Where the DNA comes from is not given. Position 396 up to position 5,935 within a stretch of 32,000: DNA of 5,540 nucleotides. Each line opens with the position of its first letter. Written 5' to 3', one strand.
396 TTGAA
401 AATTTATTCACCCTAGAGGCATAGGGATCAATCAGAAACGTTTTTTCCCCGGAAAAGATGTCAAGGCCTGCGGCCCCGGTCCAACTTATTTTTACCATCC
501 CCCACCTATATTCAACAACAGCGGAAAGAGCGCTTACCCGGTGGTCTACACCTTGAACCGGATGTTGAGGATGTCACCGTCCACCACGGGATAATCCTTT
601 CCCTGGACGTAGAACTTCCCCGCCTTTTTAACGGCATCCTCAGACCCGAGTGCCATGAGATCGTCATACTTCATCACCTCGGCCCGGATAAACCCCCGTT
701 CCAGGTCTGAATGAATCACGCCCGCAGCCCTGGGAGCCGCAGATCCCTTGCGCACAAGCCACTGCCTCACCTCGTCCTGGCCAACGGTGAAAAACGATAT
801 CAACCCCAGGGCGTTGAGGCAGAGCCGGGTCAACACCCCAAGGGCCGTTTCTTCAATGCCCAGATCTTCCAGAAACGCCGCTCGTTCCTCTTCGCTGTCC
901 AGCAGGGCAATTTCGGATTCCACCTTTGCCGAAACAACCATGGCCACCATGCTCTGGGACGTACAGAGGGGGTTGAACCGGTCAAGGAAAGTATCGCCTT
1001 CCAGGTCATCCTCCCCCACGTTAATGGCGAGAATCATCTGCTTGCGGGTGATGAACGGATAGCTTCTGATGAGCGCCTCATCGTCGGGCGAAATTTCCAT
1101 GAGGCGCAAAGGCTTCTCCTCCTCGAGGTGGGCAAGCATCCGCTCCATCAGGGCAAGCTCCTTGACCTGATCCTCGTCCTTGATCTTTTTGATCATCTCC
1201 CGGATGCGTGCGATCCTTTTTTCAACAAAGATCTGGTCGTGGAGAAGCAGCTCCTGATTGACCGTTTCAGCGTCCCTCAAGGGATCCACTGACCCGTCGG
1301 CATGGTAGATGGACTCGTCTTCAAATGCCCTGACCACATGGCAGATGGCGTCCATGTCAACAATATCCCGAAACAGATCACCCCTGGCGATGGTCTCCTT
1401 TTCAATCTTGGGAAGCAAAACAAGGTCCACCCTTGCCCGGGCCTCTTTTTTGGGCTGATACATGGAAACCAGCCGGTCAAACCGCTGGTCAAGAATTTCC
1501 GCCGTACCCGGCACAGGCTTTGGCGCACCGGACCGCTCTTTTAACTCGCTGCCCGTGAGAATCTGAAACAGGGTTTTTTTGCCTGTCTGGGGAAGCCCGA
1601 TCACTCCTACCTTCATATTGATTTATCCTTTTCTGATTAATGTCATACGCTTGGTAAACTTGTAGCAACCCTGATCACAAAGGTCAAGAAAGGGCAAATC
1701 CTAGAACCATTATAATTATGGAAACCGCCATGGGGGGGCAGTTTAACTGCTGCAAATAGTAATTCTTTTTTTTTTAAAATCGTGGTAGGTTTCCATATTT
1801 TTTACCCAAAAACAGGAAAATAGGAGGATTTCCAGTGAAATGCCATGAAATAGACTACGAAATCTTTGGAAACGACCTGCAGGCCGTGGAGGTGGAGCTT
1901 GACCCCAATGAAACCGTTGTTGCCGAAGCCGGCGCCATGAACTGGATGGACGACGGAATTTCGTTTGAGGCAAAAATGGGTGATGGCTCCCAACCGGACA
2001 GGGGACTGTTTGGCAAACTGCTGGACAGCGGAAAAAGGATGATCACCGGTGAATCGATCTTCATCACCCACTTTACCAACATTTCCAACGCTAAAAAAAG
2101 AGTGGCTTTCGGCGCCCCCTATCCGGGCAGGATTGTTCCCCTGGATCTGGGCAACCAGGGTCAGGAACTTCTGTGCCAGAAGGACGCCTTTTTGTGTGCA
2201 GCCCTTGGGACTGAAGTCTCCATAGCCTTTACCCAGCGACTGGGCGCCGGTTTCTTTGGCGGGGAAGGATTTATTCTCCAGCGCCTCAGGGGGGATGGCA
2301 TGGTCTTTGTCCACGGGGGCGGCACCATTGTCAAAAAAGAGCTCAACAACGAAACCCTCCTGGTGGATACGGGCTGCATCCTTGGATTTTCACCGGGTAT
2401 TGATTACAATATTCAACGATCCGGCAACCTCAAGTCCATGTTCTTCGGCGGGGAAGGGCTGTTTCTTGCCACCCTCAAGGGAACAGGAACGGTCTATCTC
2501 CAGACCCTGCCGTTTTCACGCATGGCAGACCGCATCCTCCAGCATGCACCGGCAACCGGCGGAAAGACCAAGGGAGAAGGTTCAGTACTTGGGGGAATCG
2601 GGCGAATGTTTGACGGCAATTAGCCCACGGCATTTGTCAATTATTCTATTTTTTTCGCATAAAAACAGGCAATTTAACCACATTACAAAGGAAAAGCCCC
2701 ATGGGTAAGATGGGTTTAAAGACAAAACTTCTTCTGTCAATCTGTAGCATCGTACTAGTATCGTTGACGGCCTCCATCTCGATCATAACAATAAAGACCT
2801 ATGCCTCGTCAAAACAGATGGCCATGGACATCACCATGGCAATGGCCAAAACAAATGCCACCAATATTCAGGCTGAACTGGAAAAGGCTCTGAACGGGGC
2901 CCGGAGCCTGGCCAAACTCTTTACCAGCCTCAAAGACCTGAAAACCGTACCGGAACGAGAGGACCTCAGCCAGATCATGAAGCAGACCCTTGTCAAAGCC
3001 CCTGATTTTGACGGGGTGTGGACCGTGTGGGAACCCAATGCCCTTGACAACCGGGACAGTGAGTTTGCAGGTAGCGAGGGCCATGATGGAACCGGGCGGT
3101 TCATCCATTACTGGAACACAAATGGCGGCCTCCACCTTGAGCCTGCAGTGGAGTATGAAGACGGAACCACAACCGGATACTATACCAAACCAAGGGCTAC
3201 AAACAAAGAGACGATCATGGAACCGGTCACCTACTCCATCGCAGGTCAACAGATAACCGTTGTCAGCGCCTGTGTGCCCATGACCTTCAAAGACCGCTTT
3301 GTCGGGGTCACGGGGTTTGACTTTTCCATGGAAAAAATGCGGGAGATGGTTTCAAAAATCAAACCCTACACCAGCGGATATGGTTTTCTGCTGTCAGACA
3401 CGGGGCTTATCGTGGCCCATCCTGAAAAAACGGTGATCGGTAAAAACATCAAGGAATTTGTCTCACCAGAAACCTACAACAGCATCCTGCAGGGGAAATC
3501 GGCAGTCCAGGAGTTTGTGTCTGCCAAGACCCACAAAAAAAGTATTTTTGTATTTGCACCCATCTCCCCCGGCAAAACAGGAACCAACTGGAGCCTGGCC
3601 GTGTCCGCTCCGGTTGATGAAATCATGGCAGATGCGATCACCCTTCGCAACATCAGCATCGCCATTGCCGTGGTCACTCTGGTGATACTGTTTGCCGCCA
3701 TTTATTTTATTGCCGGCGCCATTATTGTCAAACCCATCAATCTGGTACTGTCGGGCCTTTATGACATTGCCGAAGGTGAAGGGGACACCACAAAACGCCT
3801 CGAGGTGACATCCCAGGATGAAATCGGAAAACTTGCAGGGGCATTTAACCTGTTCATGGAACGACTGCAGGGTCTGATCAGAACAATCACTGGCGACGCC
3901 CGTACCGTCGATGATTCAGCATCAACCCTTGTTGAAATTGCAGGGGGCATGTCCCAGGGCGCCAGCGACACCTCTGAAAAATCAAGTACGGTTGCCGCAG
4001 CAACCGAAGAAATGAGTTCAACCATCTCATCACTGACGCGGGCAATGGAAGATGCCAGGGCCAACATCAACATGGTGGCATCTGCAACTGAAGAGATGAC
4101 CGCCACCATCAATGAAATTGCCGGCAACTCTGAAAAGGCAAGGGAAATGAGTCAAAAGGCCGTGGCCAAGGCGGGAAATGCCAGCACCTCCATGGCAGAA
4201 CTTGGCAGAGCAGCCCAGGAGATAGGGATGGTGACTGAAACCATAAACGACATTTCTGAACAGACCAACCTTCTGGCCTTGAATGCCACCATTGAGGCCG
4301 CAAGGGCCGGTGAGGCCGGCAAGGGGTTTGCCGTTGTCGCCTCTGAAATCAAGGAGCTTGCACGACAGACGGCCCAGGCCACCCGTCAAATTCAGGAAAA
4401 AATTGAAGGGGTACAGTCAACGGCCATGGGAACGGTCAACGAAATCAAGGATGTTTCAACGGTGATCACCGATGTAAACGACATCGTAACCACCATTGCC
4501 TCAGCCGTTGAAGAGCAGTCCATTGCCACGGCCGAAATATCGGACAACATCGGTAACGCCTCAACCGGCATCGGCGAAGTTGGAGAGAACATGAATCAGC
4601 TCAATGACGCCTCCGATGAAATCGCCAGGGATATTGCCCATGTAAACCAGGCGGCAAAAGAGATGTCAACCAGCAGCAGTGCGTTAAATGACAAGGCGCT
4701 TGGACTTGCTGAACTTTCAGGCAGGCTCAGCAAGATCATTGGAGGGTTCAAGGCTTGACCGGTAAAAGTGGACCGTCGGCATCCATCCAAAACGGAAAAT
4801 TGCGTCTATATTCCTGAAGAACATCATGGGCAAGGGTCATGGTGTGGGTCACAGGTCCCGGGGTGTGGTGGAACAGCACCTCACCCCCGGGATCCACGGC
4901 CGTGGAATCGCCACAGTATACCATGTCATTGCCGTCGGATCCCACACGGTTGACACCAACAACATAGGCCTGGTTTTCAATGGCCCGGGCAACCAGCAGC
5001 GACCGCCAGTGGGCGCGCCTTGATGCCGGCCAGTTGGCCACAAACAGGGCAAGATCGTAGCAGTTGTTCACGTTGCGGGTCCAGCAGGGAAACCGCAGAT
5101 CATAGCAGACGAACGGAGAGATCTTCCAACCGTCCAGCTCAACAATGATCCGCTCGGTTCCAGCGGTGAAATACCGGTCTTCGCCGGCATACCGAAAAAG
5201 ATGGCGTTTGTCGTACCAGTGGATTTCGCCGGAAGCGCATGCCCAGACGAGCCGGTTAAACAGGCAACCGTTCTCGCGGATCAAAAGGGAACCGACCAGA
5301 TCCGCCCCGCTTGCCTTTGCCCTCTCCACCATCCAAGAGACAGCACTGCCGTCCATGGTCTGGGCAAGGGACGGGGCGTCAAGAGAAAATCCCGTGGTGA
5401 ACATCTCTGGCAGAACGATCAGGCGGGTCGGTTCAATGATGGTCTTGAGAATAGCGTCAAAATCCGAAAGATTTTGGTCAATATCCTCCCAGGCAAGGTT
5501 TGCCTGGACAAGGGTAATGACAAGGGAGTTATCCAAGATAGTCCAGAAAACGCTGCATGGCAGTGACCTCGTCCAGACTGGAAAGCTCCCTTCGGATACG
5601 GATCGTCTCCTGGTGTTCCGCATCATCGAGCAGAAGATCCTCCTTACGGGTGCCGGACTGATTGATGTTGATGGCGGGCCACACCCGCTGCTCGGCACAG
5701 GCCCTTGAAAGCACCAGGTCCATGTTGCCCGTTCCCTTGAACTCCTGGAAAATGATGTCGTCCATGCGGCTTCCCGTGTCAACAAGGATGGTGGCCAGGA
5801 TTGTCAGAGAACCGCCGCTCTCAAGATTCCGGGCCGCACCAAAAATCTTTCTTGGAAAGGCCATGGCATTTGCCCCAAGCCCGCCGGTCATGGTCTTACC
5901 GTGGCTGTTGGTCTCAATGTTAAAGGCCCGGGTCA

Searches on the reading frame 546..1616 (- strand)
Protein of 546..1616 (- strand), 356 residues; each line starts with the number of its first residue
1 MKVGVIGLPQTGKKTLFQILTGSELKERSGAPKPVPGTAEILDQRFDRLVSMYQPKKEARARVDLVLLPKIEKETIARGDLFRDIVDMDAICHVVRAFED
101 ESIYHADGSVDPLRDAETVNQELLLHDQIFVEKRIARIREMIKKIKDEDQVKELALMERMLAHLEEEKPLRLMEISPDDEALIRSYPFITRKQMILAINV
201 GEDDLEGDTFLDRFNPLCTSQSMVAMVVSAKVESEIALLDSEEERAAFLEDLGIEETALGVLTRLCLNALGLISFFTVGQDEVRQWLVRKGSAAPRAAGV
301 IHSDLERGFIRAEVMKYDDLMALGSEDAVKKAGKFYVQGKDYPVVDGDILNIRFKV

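Call 66: search_protein_families(library=pfam, proteins=[window:546-1616:-], max_evalue=0.0001)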
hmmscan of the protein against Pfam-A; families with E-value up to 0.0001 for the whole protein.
window:546-1616:- (356 aa): 1 family
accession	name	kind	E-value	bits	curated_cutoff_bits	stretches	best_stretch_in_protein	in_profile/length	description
PF06071.19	YchF-GTPase_C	-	1.3e-35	121.8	27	1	272-354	1-83/84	Protein of unknown function (DUF933)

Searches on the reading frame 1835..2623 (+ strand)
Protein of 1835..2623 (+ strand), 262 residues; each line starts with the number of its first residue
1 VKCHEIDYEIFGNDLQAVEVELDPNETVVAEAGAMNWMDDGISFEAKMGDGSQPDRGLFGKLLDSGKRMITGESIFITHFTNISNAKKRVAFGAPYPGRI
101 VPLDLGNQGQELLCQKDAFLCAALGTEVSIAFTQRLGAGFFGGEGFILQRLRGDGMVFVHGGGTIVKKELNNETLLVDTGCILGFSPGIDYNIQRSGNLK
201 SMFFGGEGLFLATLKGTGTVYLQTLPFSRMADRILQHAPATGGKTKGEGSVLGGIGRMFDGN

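Call 66: search_protein_families(library=pfam, proteins=[window:1835-2623:+], max_evalue=0.0001)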
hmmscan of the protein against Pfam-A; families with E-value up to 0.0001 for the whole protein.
window:1835-2623:+ (262 aa): 1 family
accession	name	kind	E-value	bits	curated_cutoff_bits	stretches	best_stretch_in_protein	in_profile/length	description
PF01987.23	AIM24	-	4.2e-72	242.6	25.7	1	8-225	1-205/205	Mitochondrial biogenesis AIM24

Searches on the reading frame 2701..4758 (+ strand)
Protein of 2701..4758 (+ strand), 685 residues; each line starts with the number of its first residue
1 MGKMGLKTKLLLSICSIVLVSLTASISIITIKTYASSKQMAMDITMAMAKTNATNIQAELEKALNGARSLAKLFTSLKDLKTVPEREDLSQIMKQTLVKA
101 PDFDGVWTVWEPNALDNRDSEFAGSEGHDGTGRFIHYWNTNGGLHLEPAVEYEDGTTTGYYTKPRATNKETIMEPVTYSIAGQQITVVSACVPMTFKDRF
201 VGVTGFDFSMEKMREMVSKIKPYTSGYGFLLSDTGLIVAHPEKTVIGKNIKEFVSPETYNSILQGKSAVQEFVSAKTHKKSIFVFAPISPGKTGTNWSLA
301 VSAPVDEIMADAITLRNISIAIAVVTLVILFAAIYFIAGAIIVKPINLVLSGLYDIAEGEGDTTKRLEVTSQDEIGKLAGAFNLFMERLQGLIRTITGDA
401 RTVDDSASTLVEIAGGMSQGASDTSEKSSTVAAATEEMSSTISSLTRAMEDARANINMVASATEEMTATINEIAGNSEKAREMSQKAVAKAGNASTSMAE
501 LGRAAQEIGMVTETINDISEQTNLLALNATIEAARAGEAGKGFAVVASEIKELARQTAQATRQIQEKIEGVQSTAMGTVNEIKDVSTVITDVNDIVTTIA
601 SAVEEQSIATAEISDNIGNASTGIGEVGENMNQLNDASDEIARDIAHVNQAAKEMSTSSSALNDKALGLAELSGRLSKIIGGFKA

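Call 66: search_protein_families(library=pfam, proteins=[window:2701-4758:+], max_evalue=0.0001)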
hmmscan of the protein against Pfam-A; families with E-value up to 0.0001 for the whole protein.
window:2701-4758:+ (685 aa): 5 families
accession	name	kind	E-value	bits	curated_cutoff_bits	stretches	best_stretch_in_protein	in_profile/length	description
PF00015.26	MCPsignal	-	3.8e-32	111.9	34.6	1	477-646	4-166/172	Methyl-accepting chemotaxis protein (MCP) signalling domain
PF02743.24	dCache_1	-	3.1e-22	79.7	45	1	41-302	7-240/240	Cache domain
PF00672.30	HAMP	-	1e-10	42.2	25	1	342-390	6-52/53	HAMP domain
PF22673.2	MCP-like_PDC_1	-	1.5e-06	29.1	27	1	90-214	2-112/113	Methyl-accepting chemotaxis protein-like, first PDC sensor domain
PF11887.13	Mce4_CUP1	-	4.9e-05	23.5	32.6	0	330-472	25-163/222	Cholesterol uptake porter CUP1 of Mce4, putative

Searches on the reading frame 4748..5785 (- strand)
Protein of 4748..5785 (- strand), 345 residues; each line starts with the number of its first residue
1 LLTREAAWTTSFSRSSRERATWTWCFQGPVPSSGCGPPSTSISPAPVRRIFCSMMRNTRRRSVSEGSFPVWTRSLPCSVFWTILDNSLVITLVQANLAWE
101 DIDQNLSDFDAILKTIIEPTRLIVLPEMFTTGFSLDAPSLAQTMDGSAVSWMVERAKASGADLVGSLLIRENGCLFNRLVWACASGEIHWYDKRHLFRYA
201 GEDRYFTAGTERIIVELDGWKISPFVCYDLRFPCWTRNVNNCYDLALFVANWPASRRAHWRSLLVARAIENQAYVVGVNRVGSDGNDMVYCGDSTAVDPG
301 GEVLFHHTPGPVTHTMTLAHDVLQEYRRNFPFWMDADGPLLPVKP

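Call 66: search_protein_families(library=pfam, proteins=[window:4748-5785:-], max_evalue=0.0001)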
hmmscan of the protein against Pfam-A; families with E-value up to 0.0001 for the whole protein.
window:4748-5785:- (345 aa): 1 family
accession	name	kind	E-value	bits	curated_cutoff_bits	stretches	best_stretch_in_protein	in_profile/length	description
PF00795.27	CN_hydrolase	-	1.7e-27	96.8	23.2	1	90-307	2-234/256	Carbon-nitrogen hydrolase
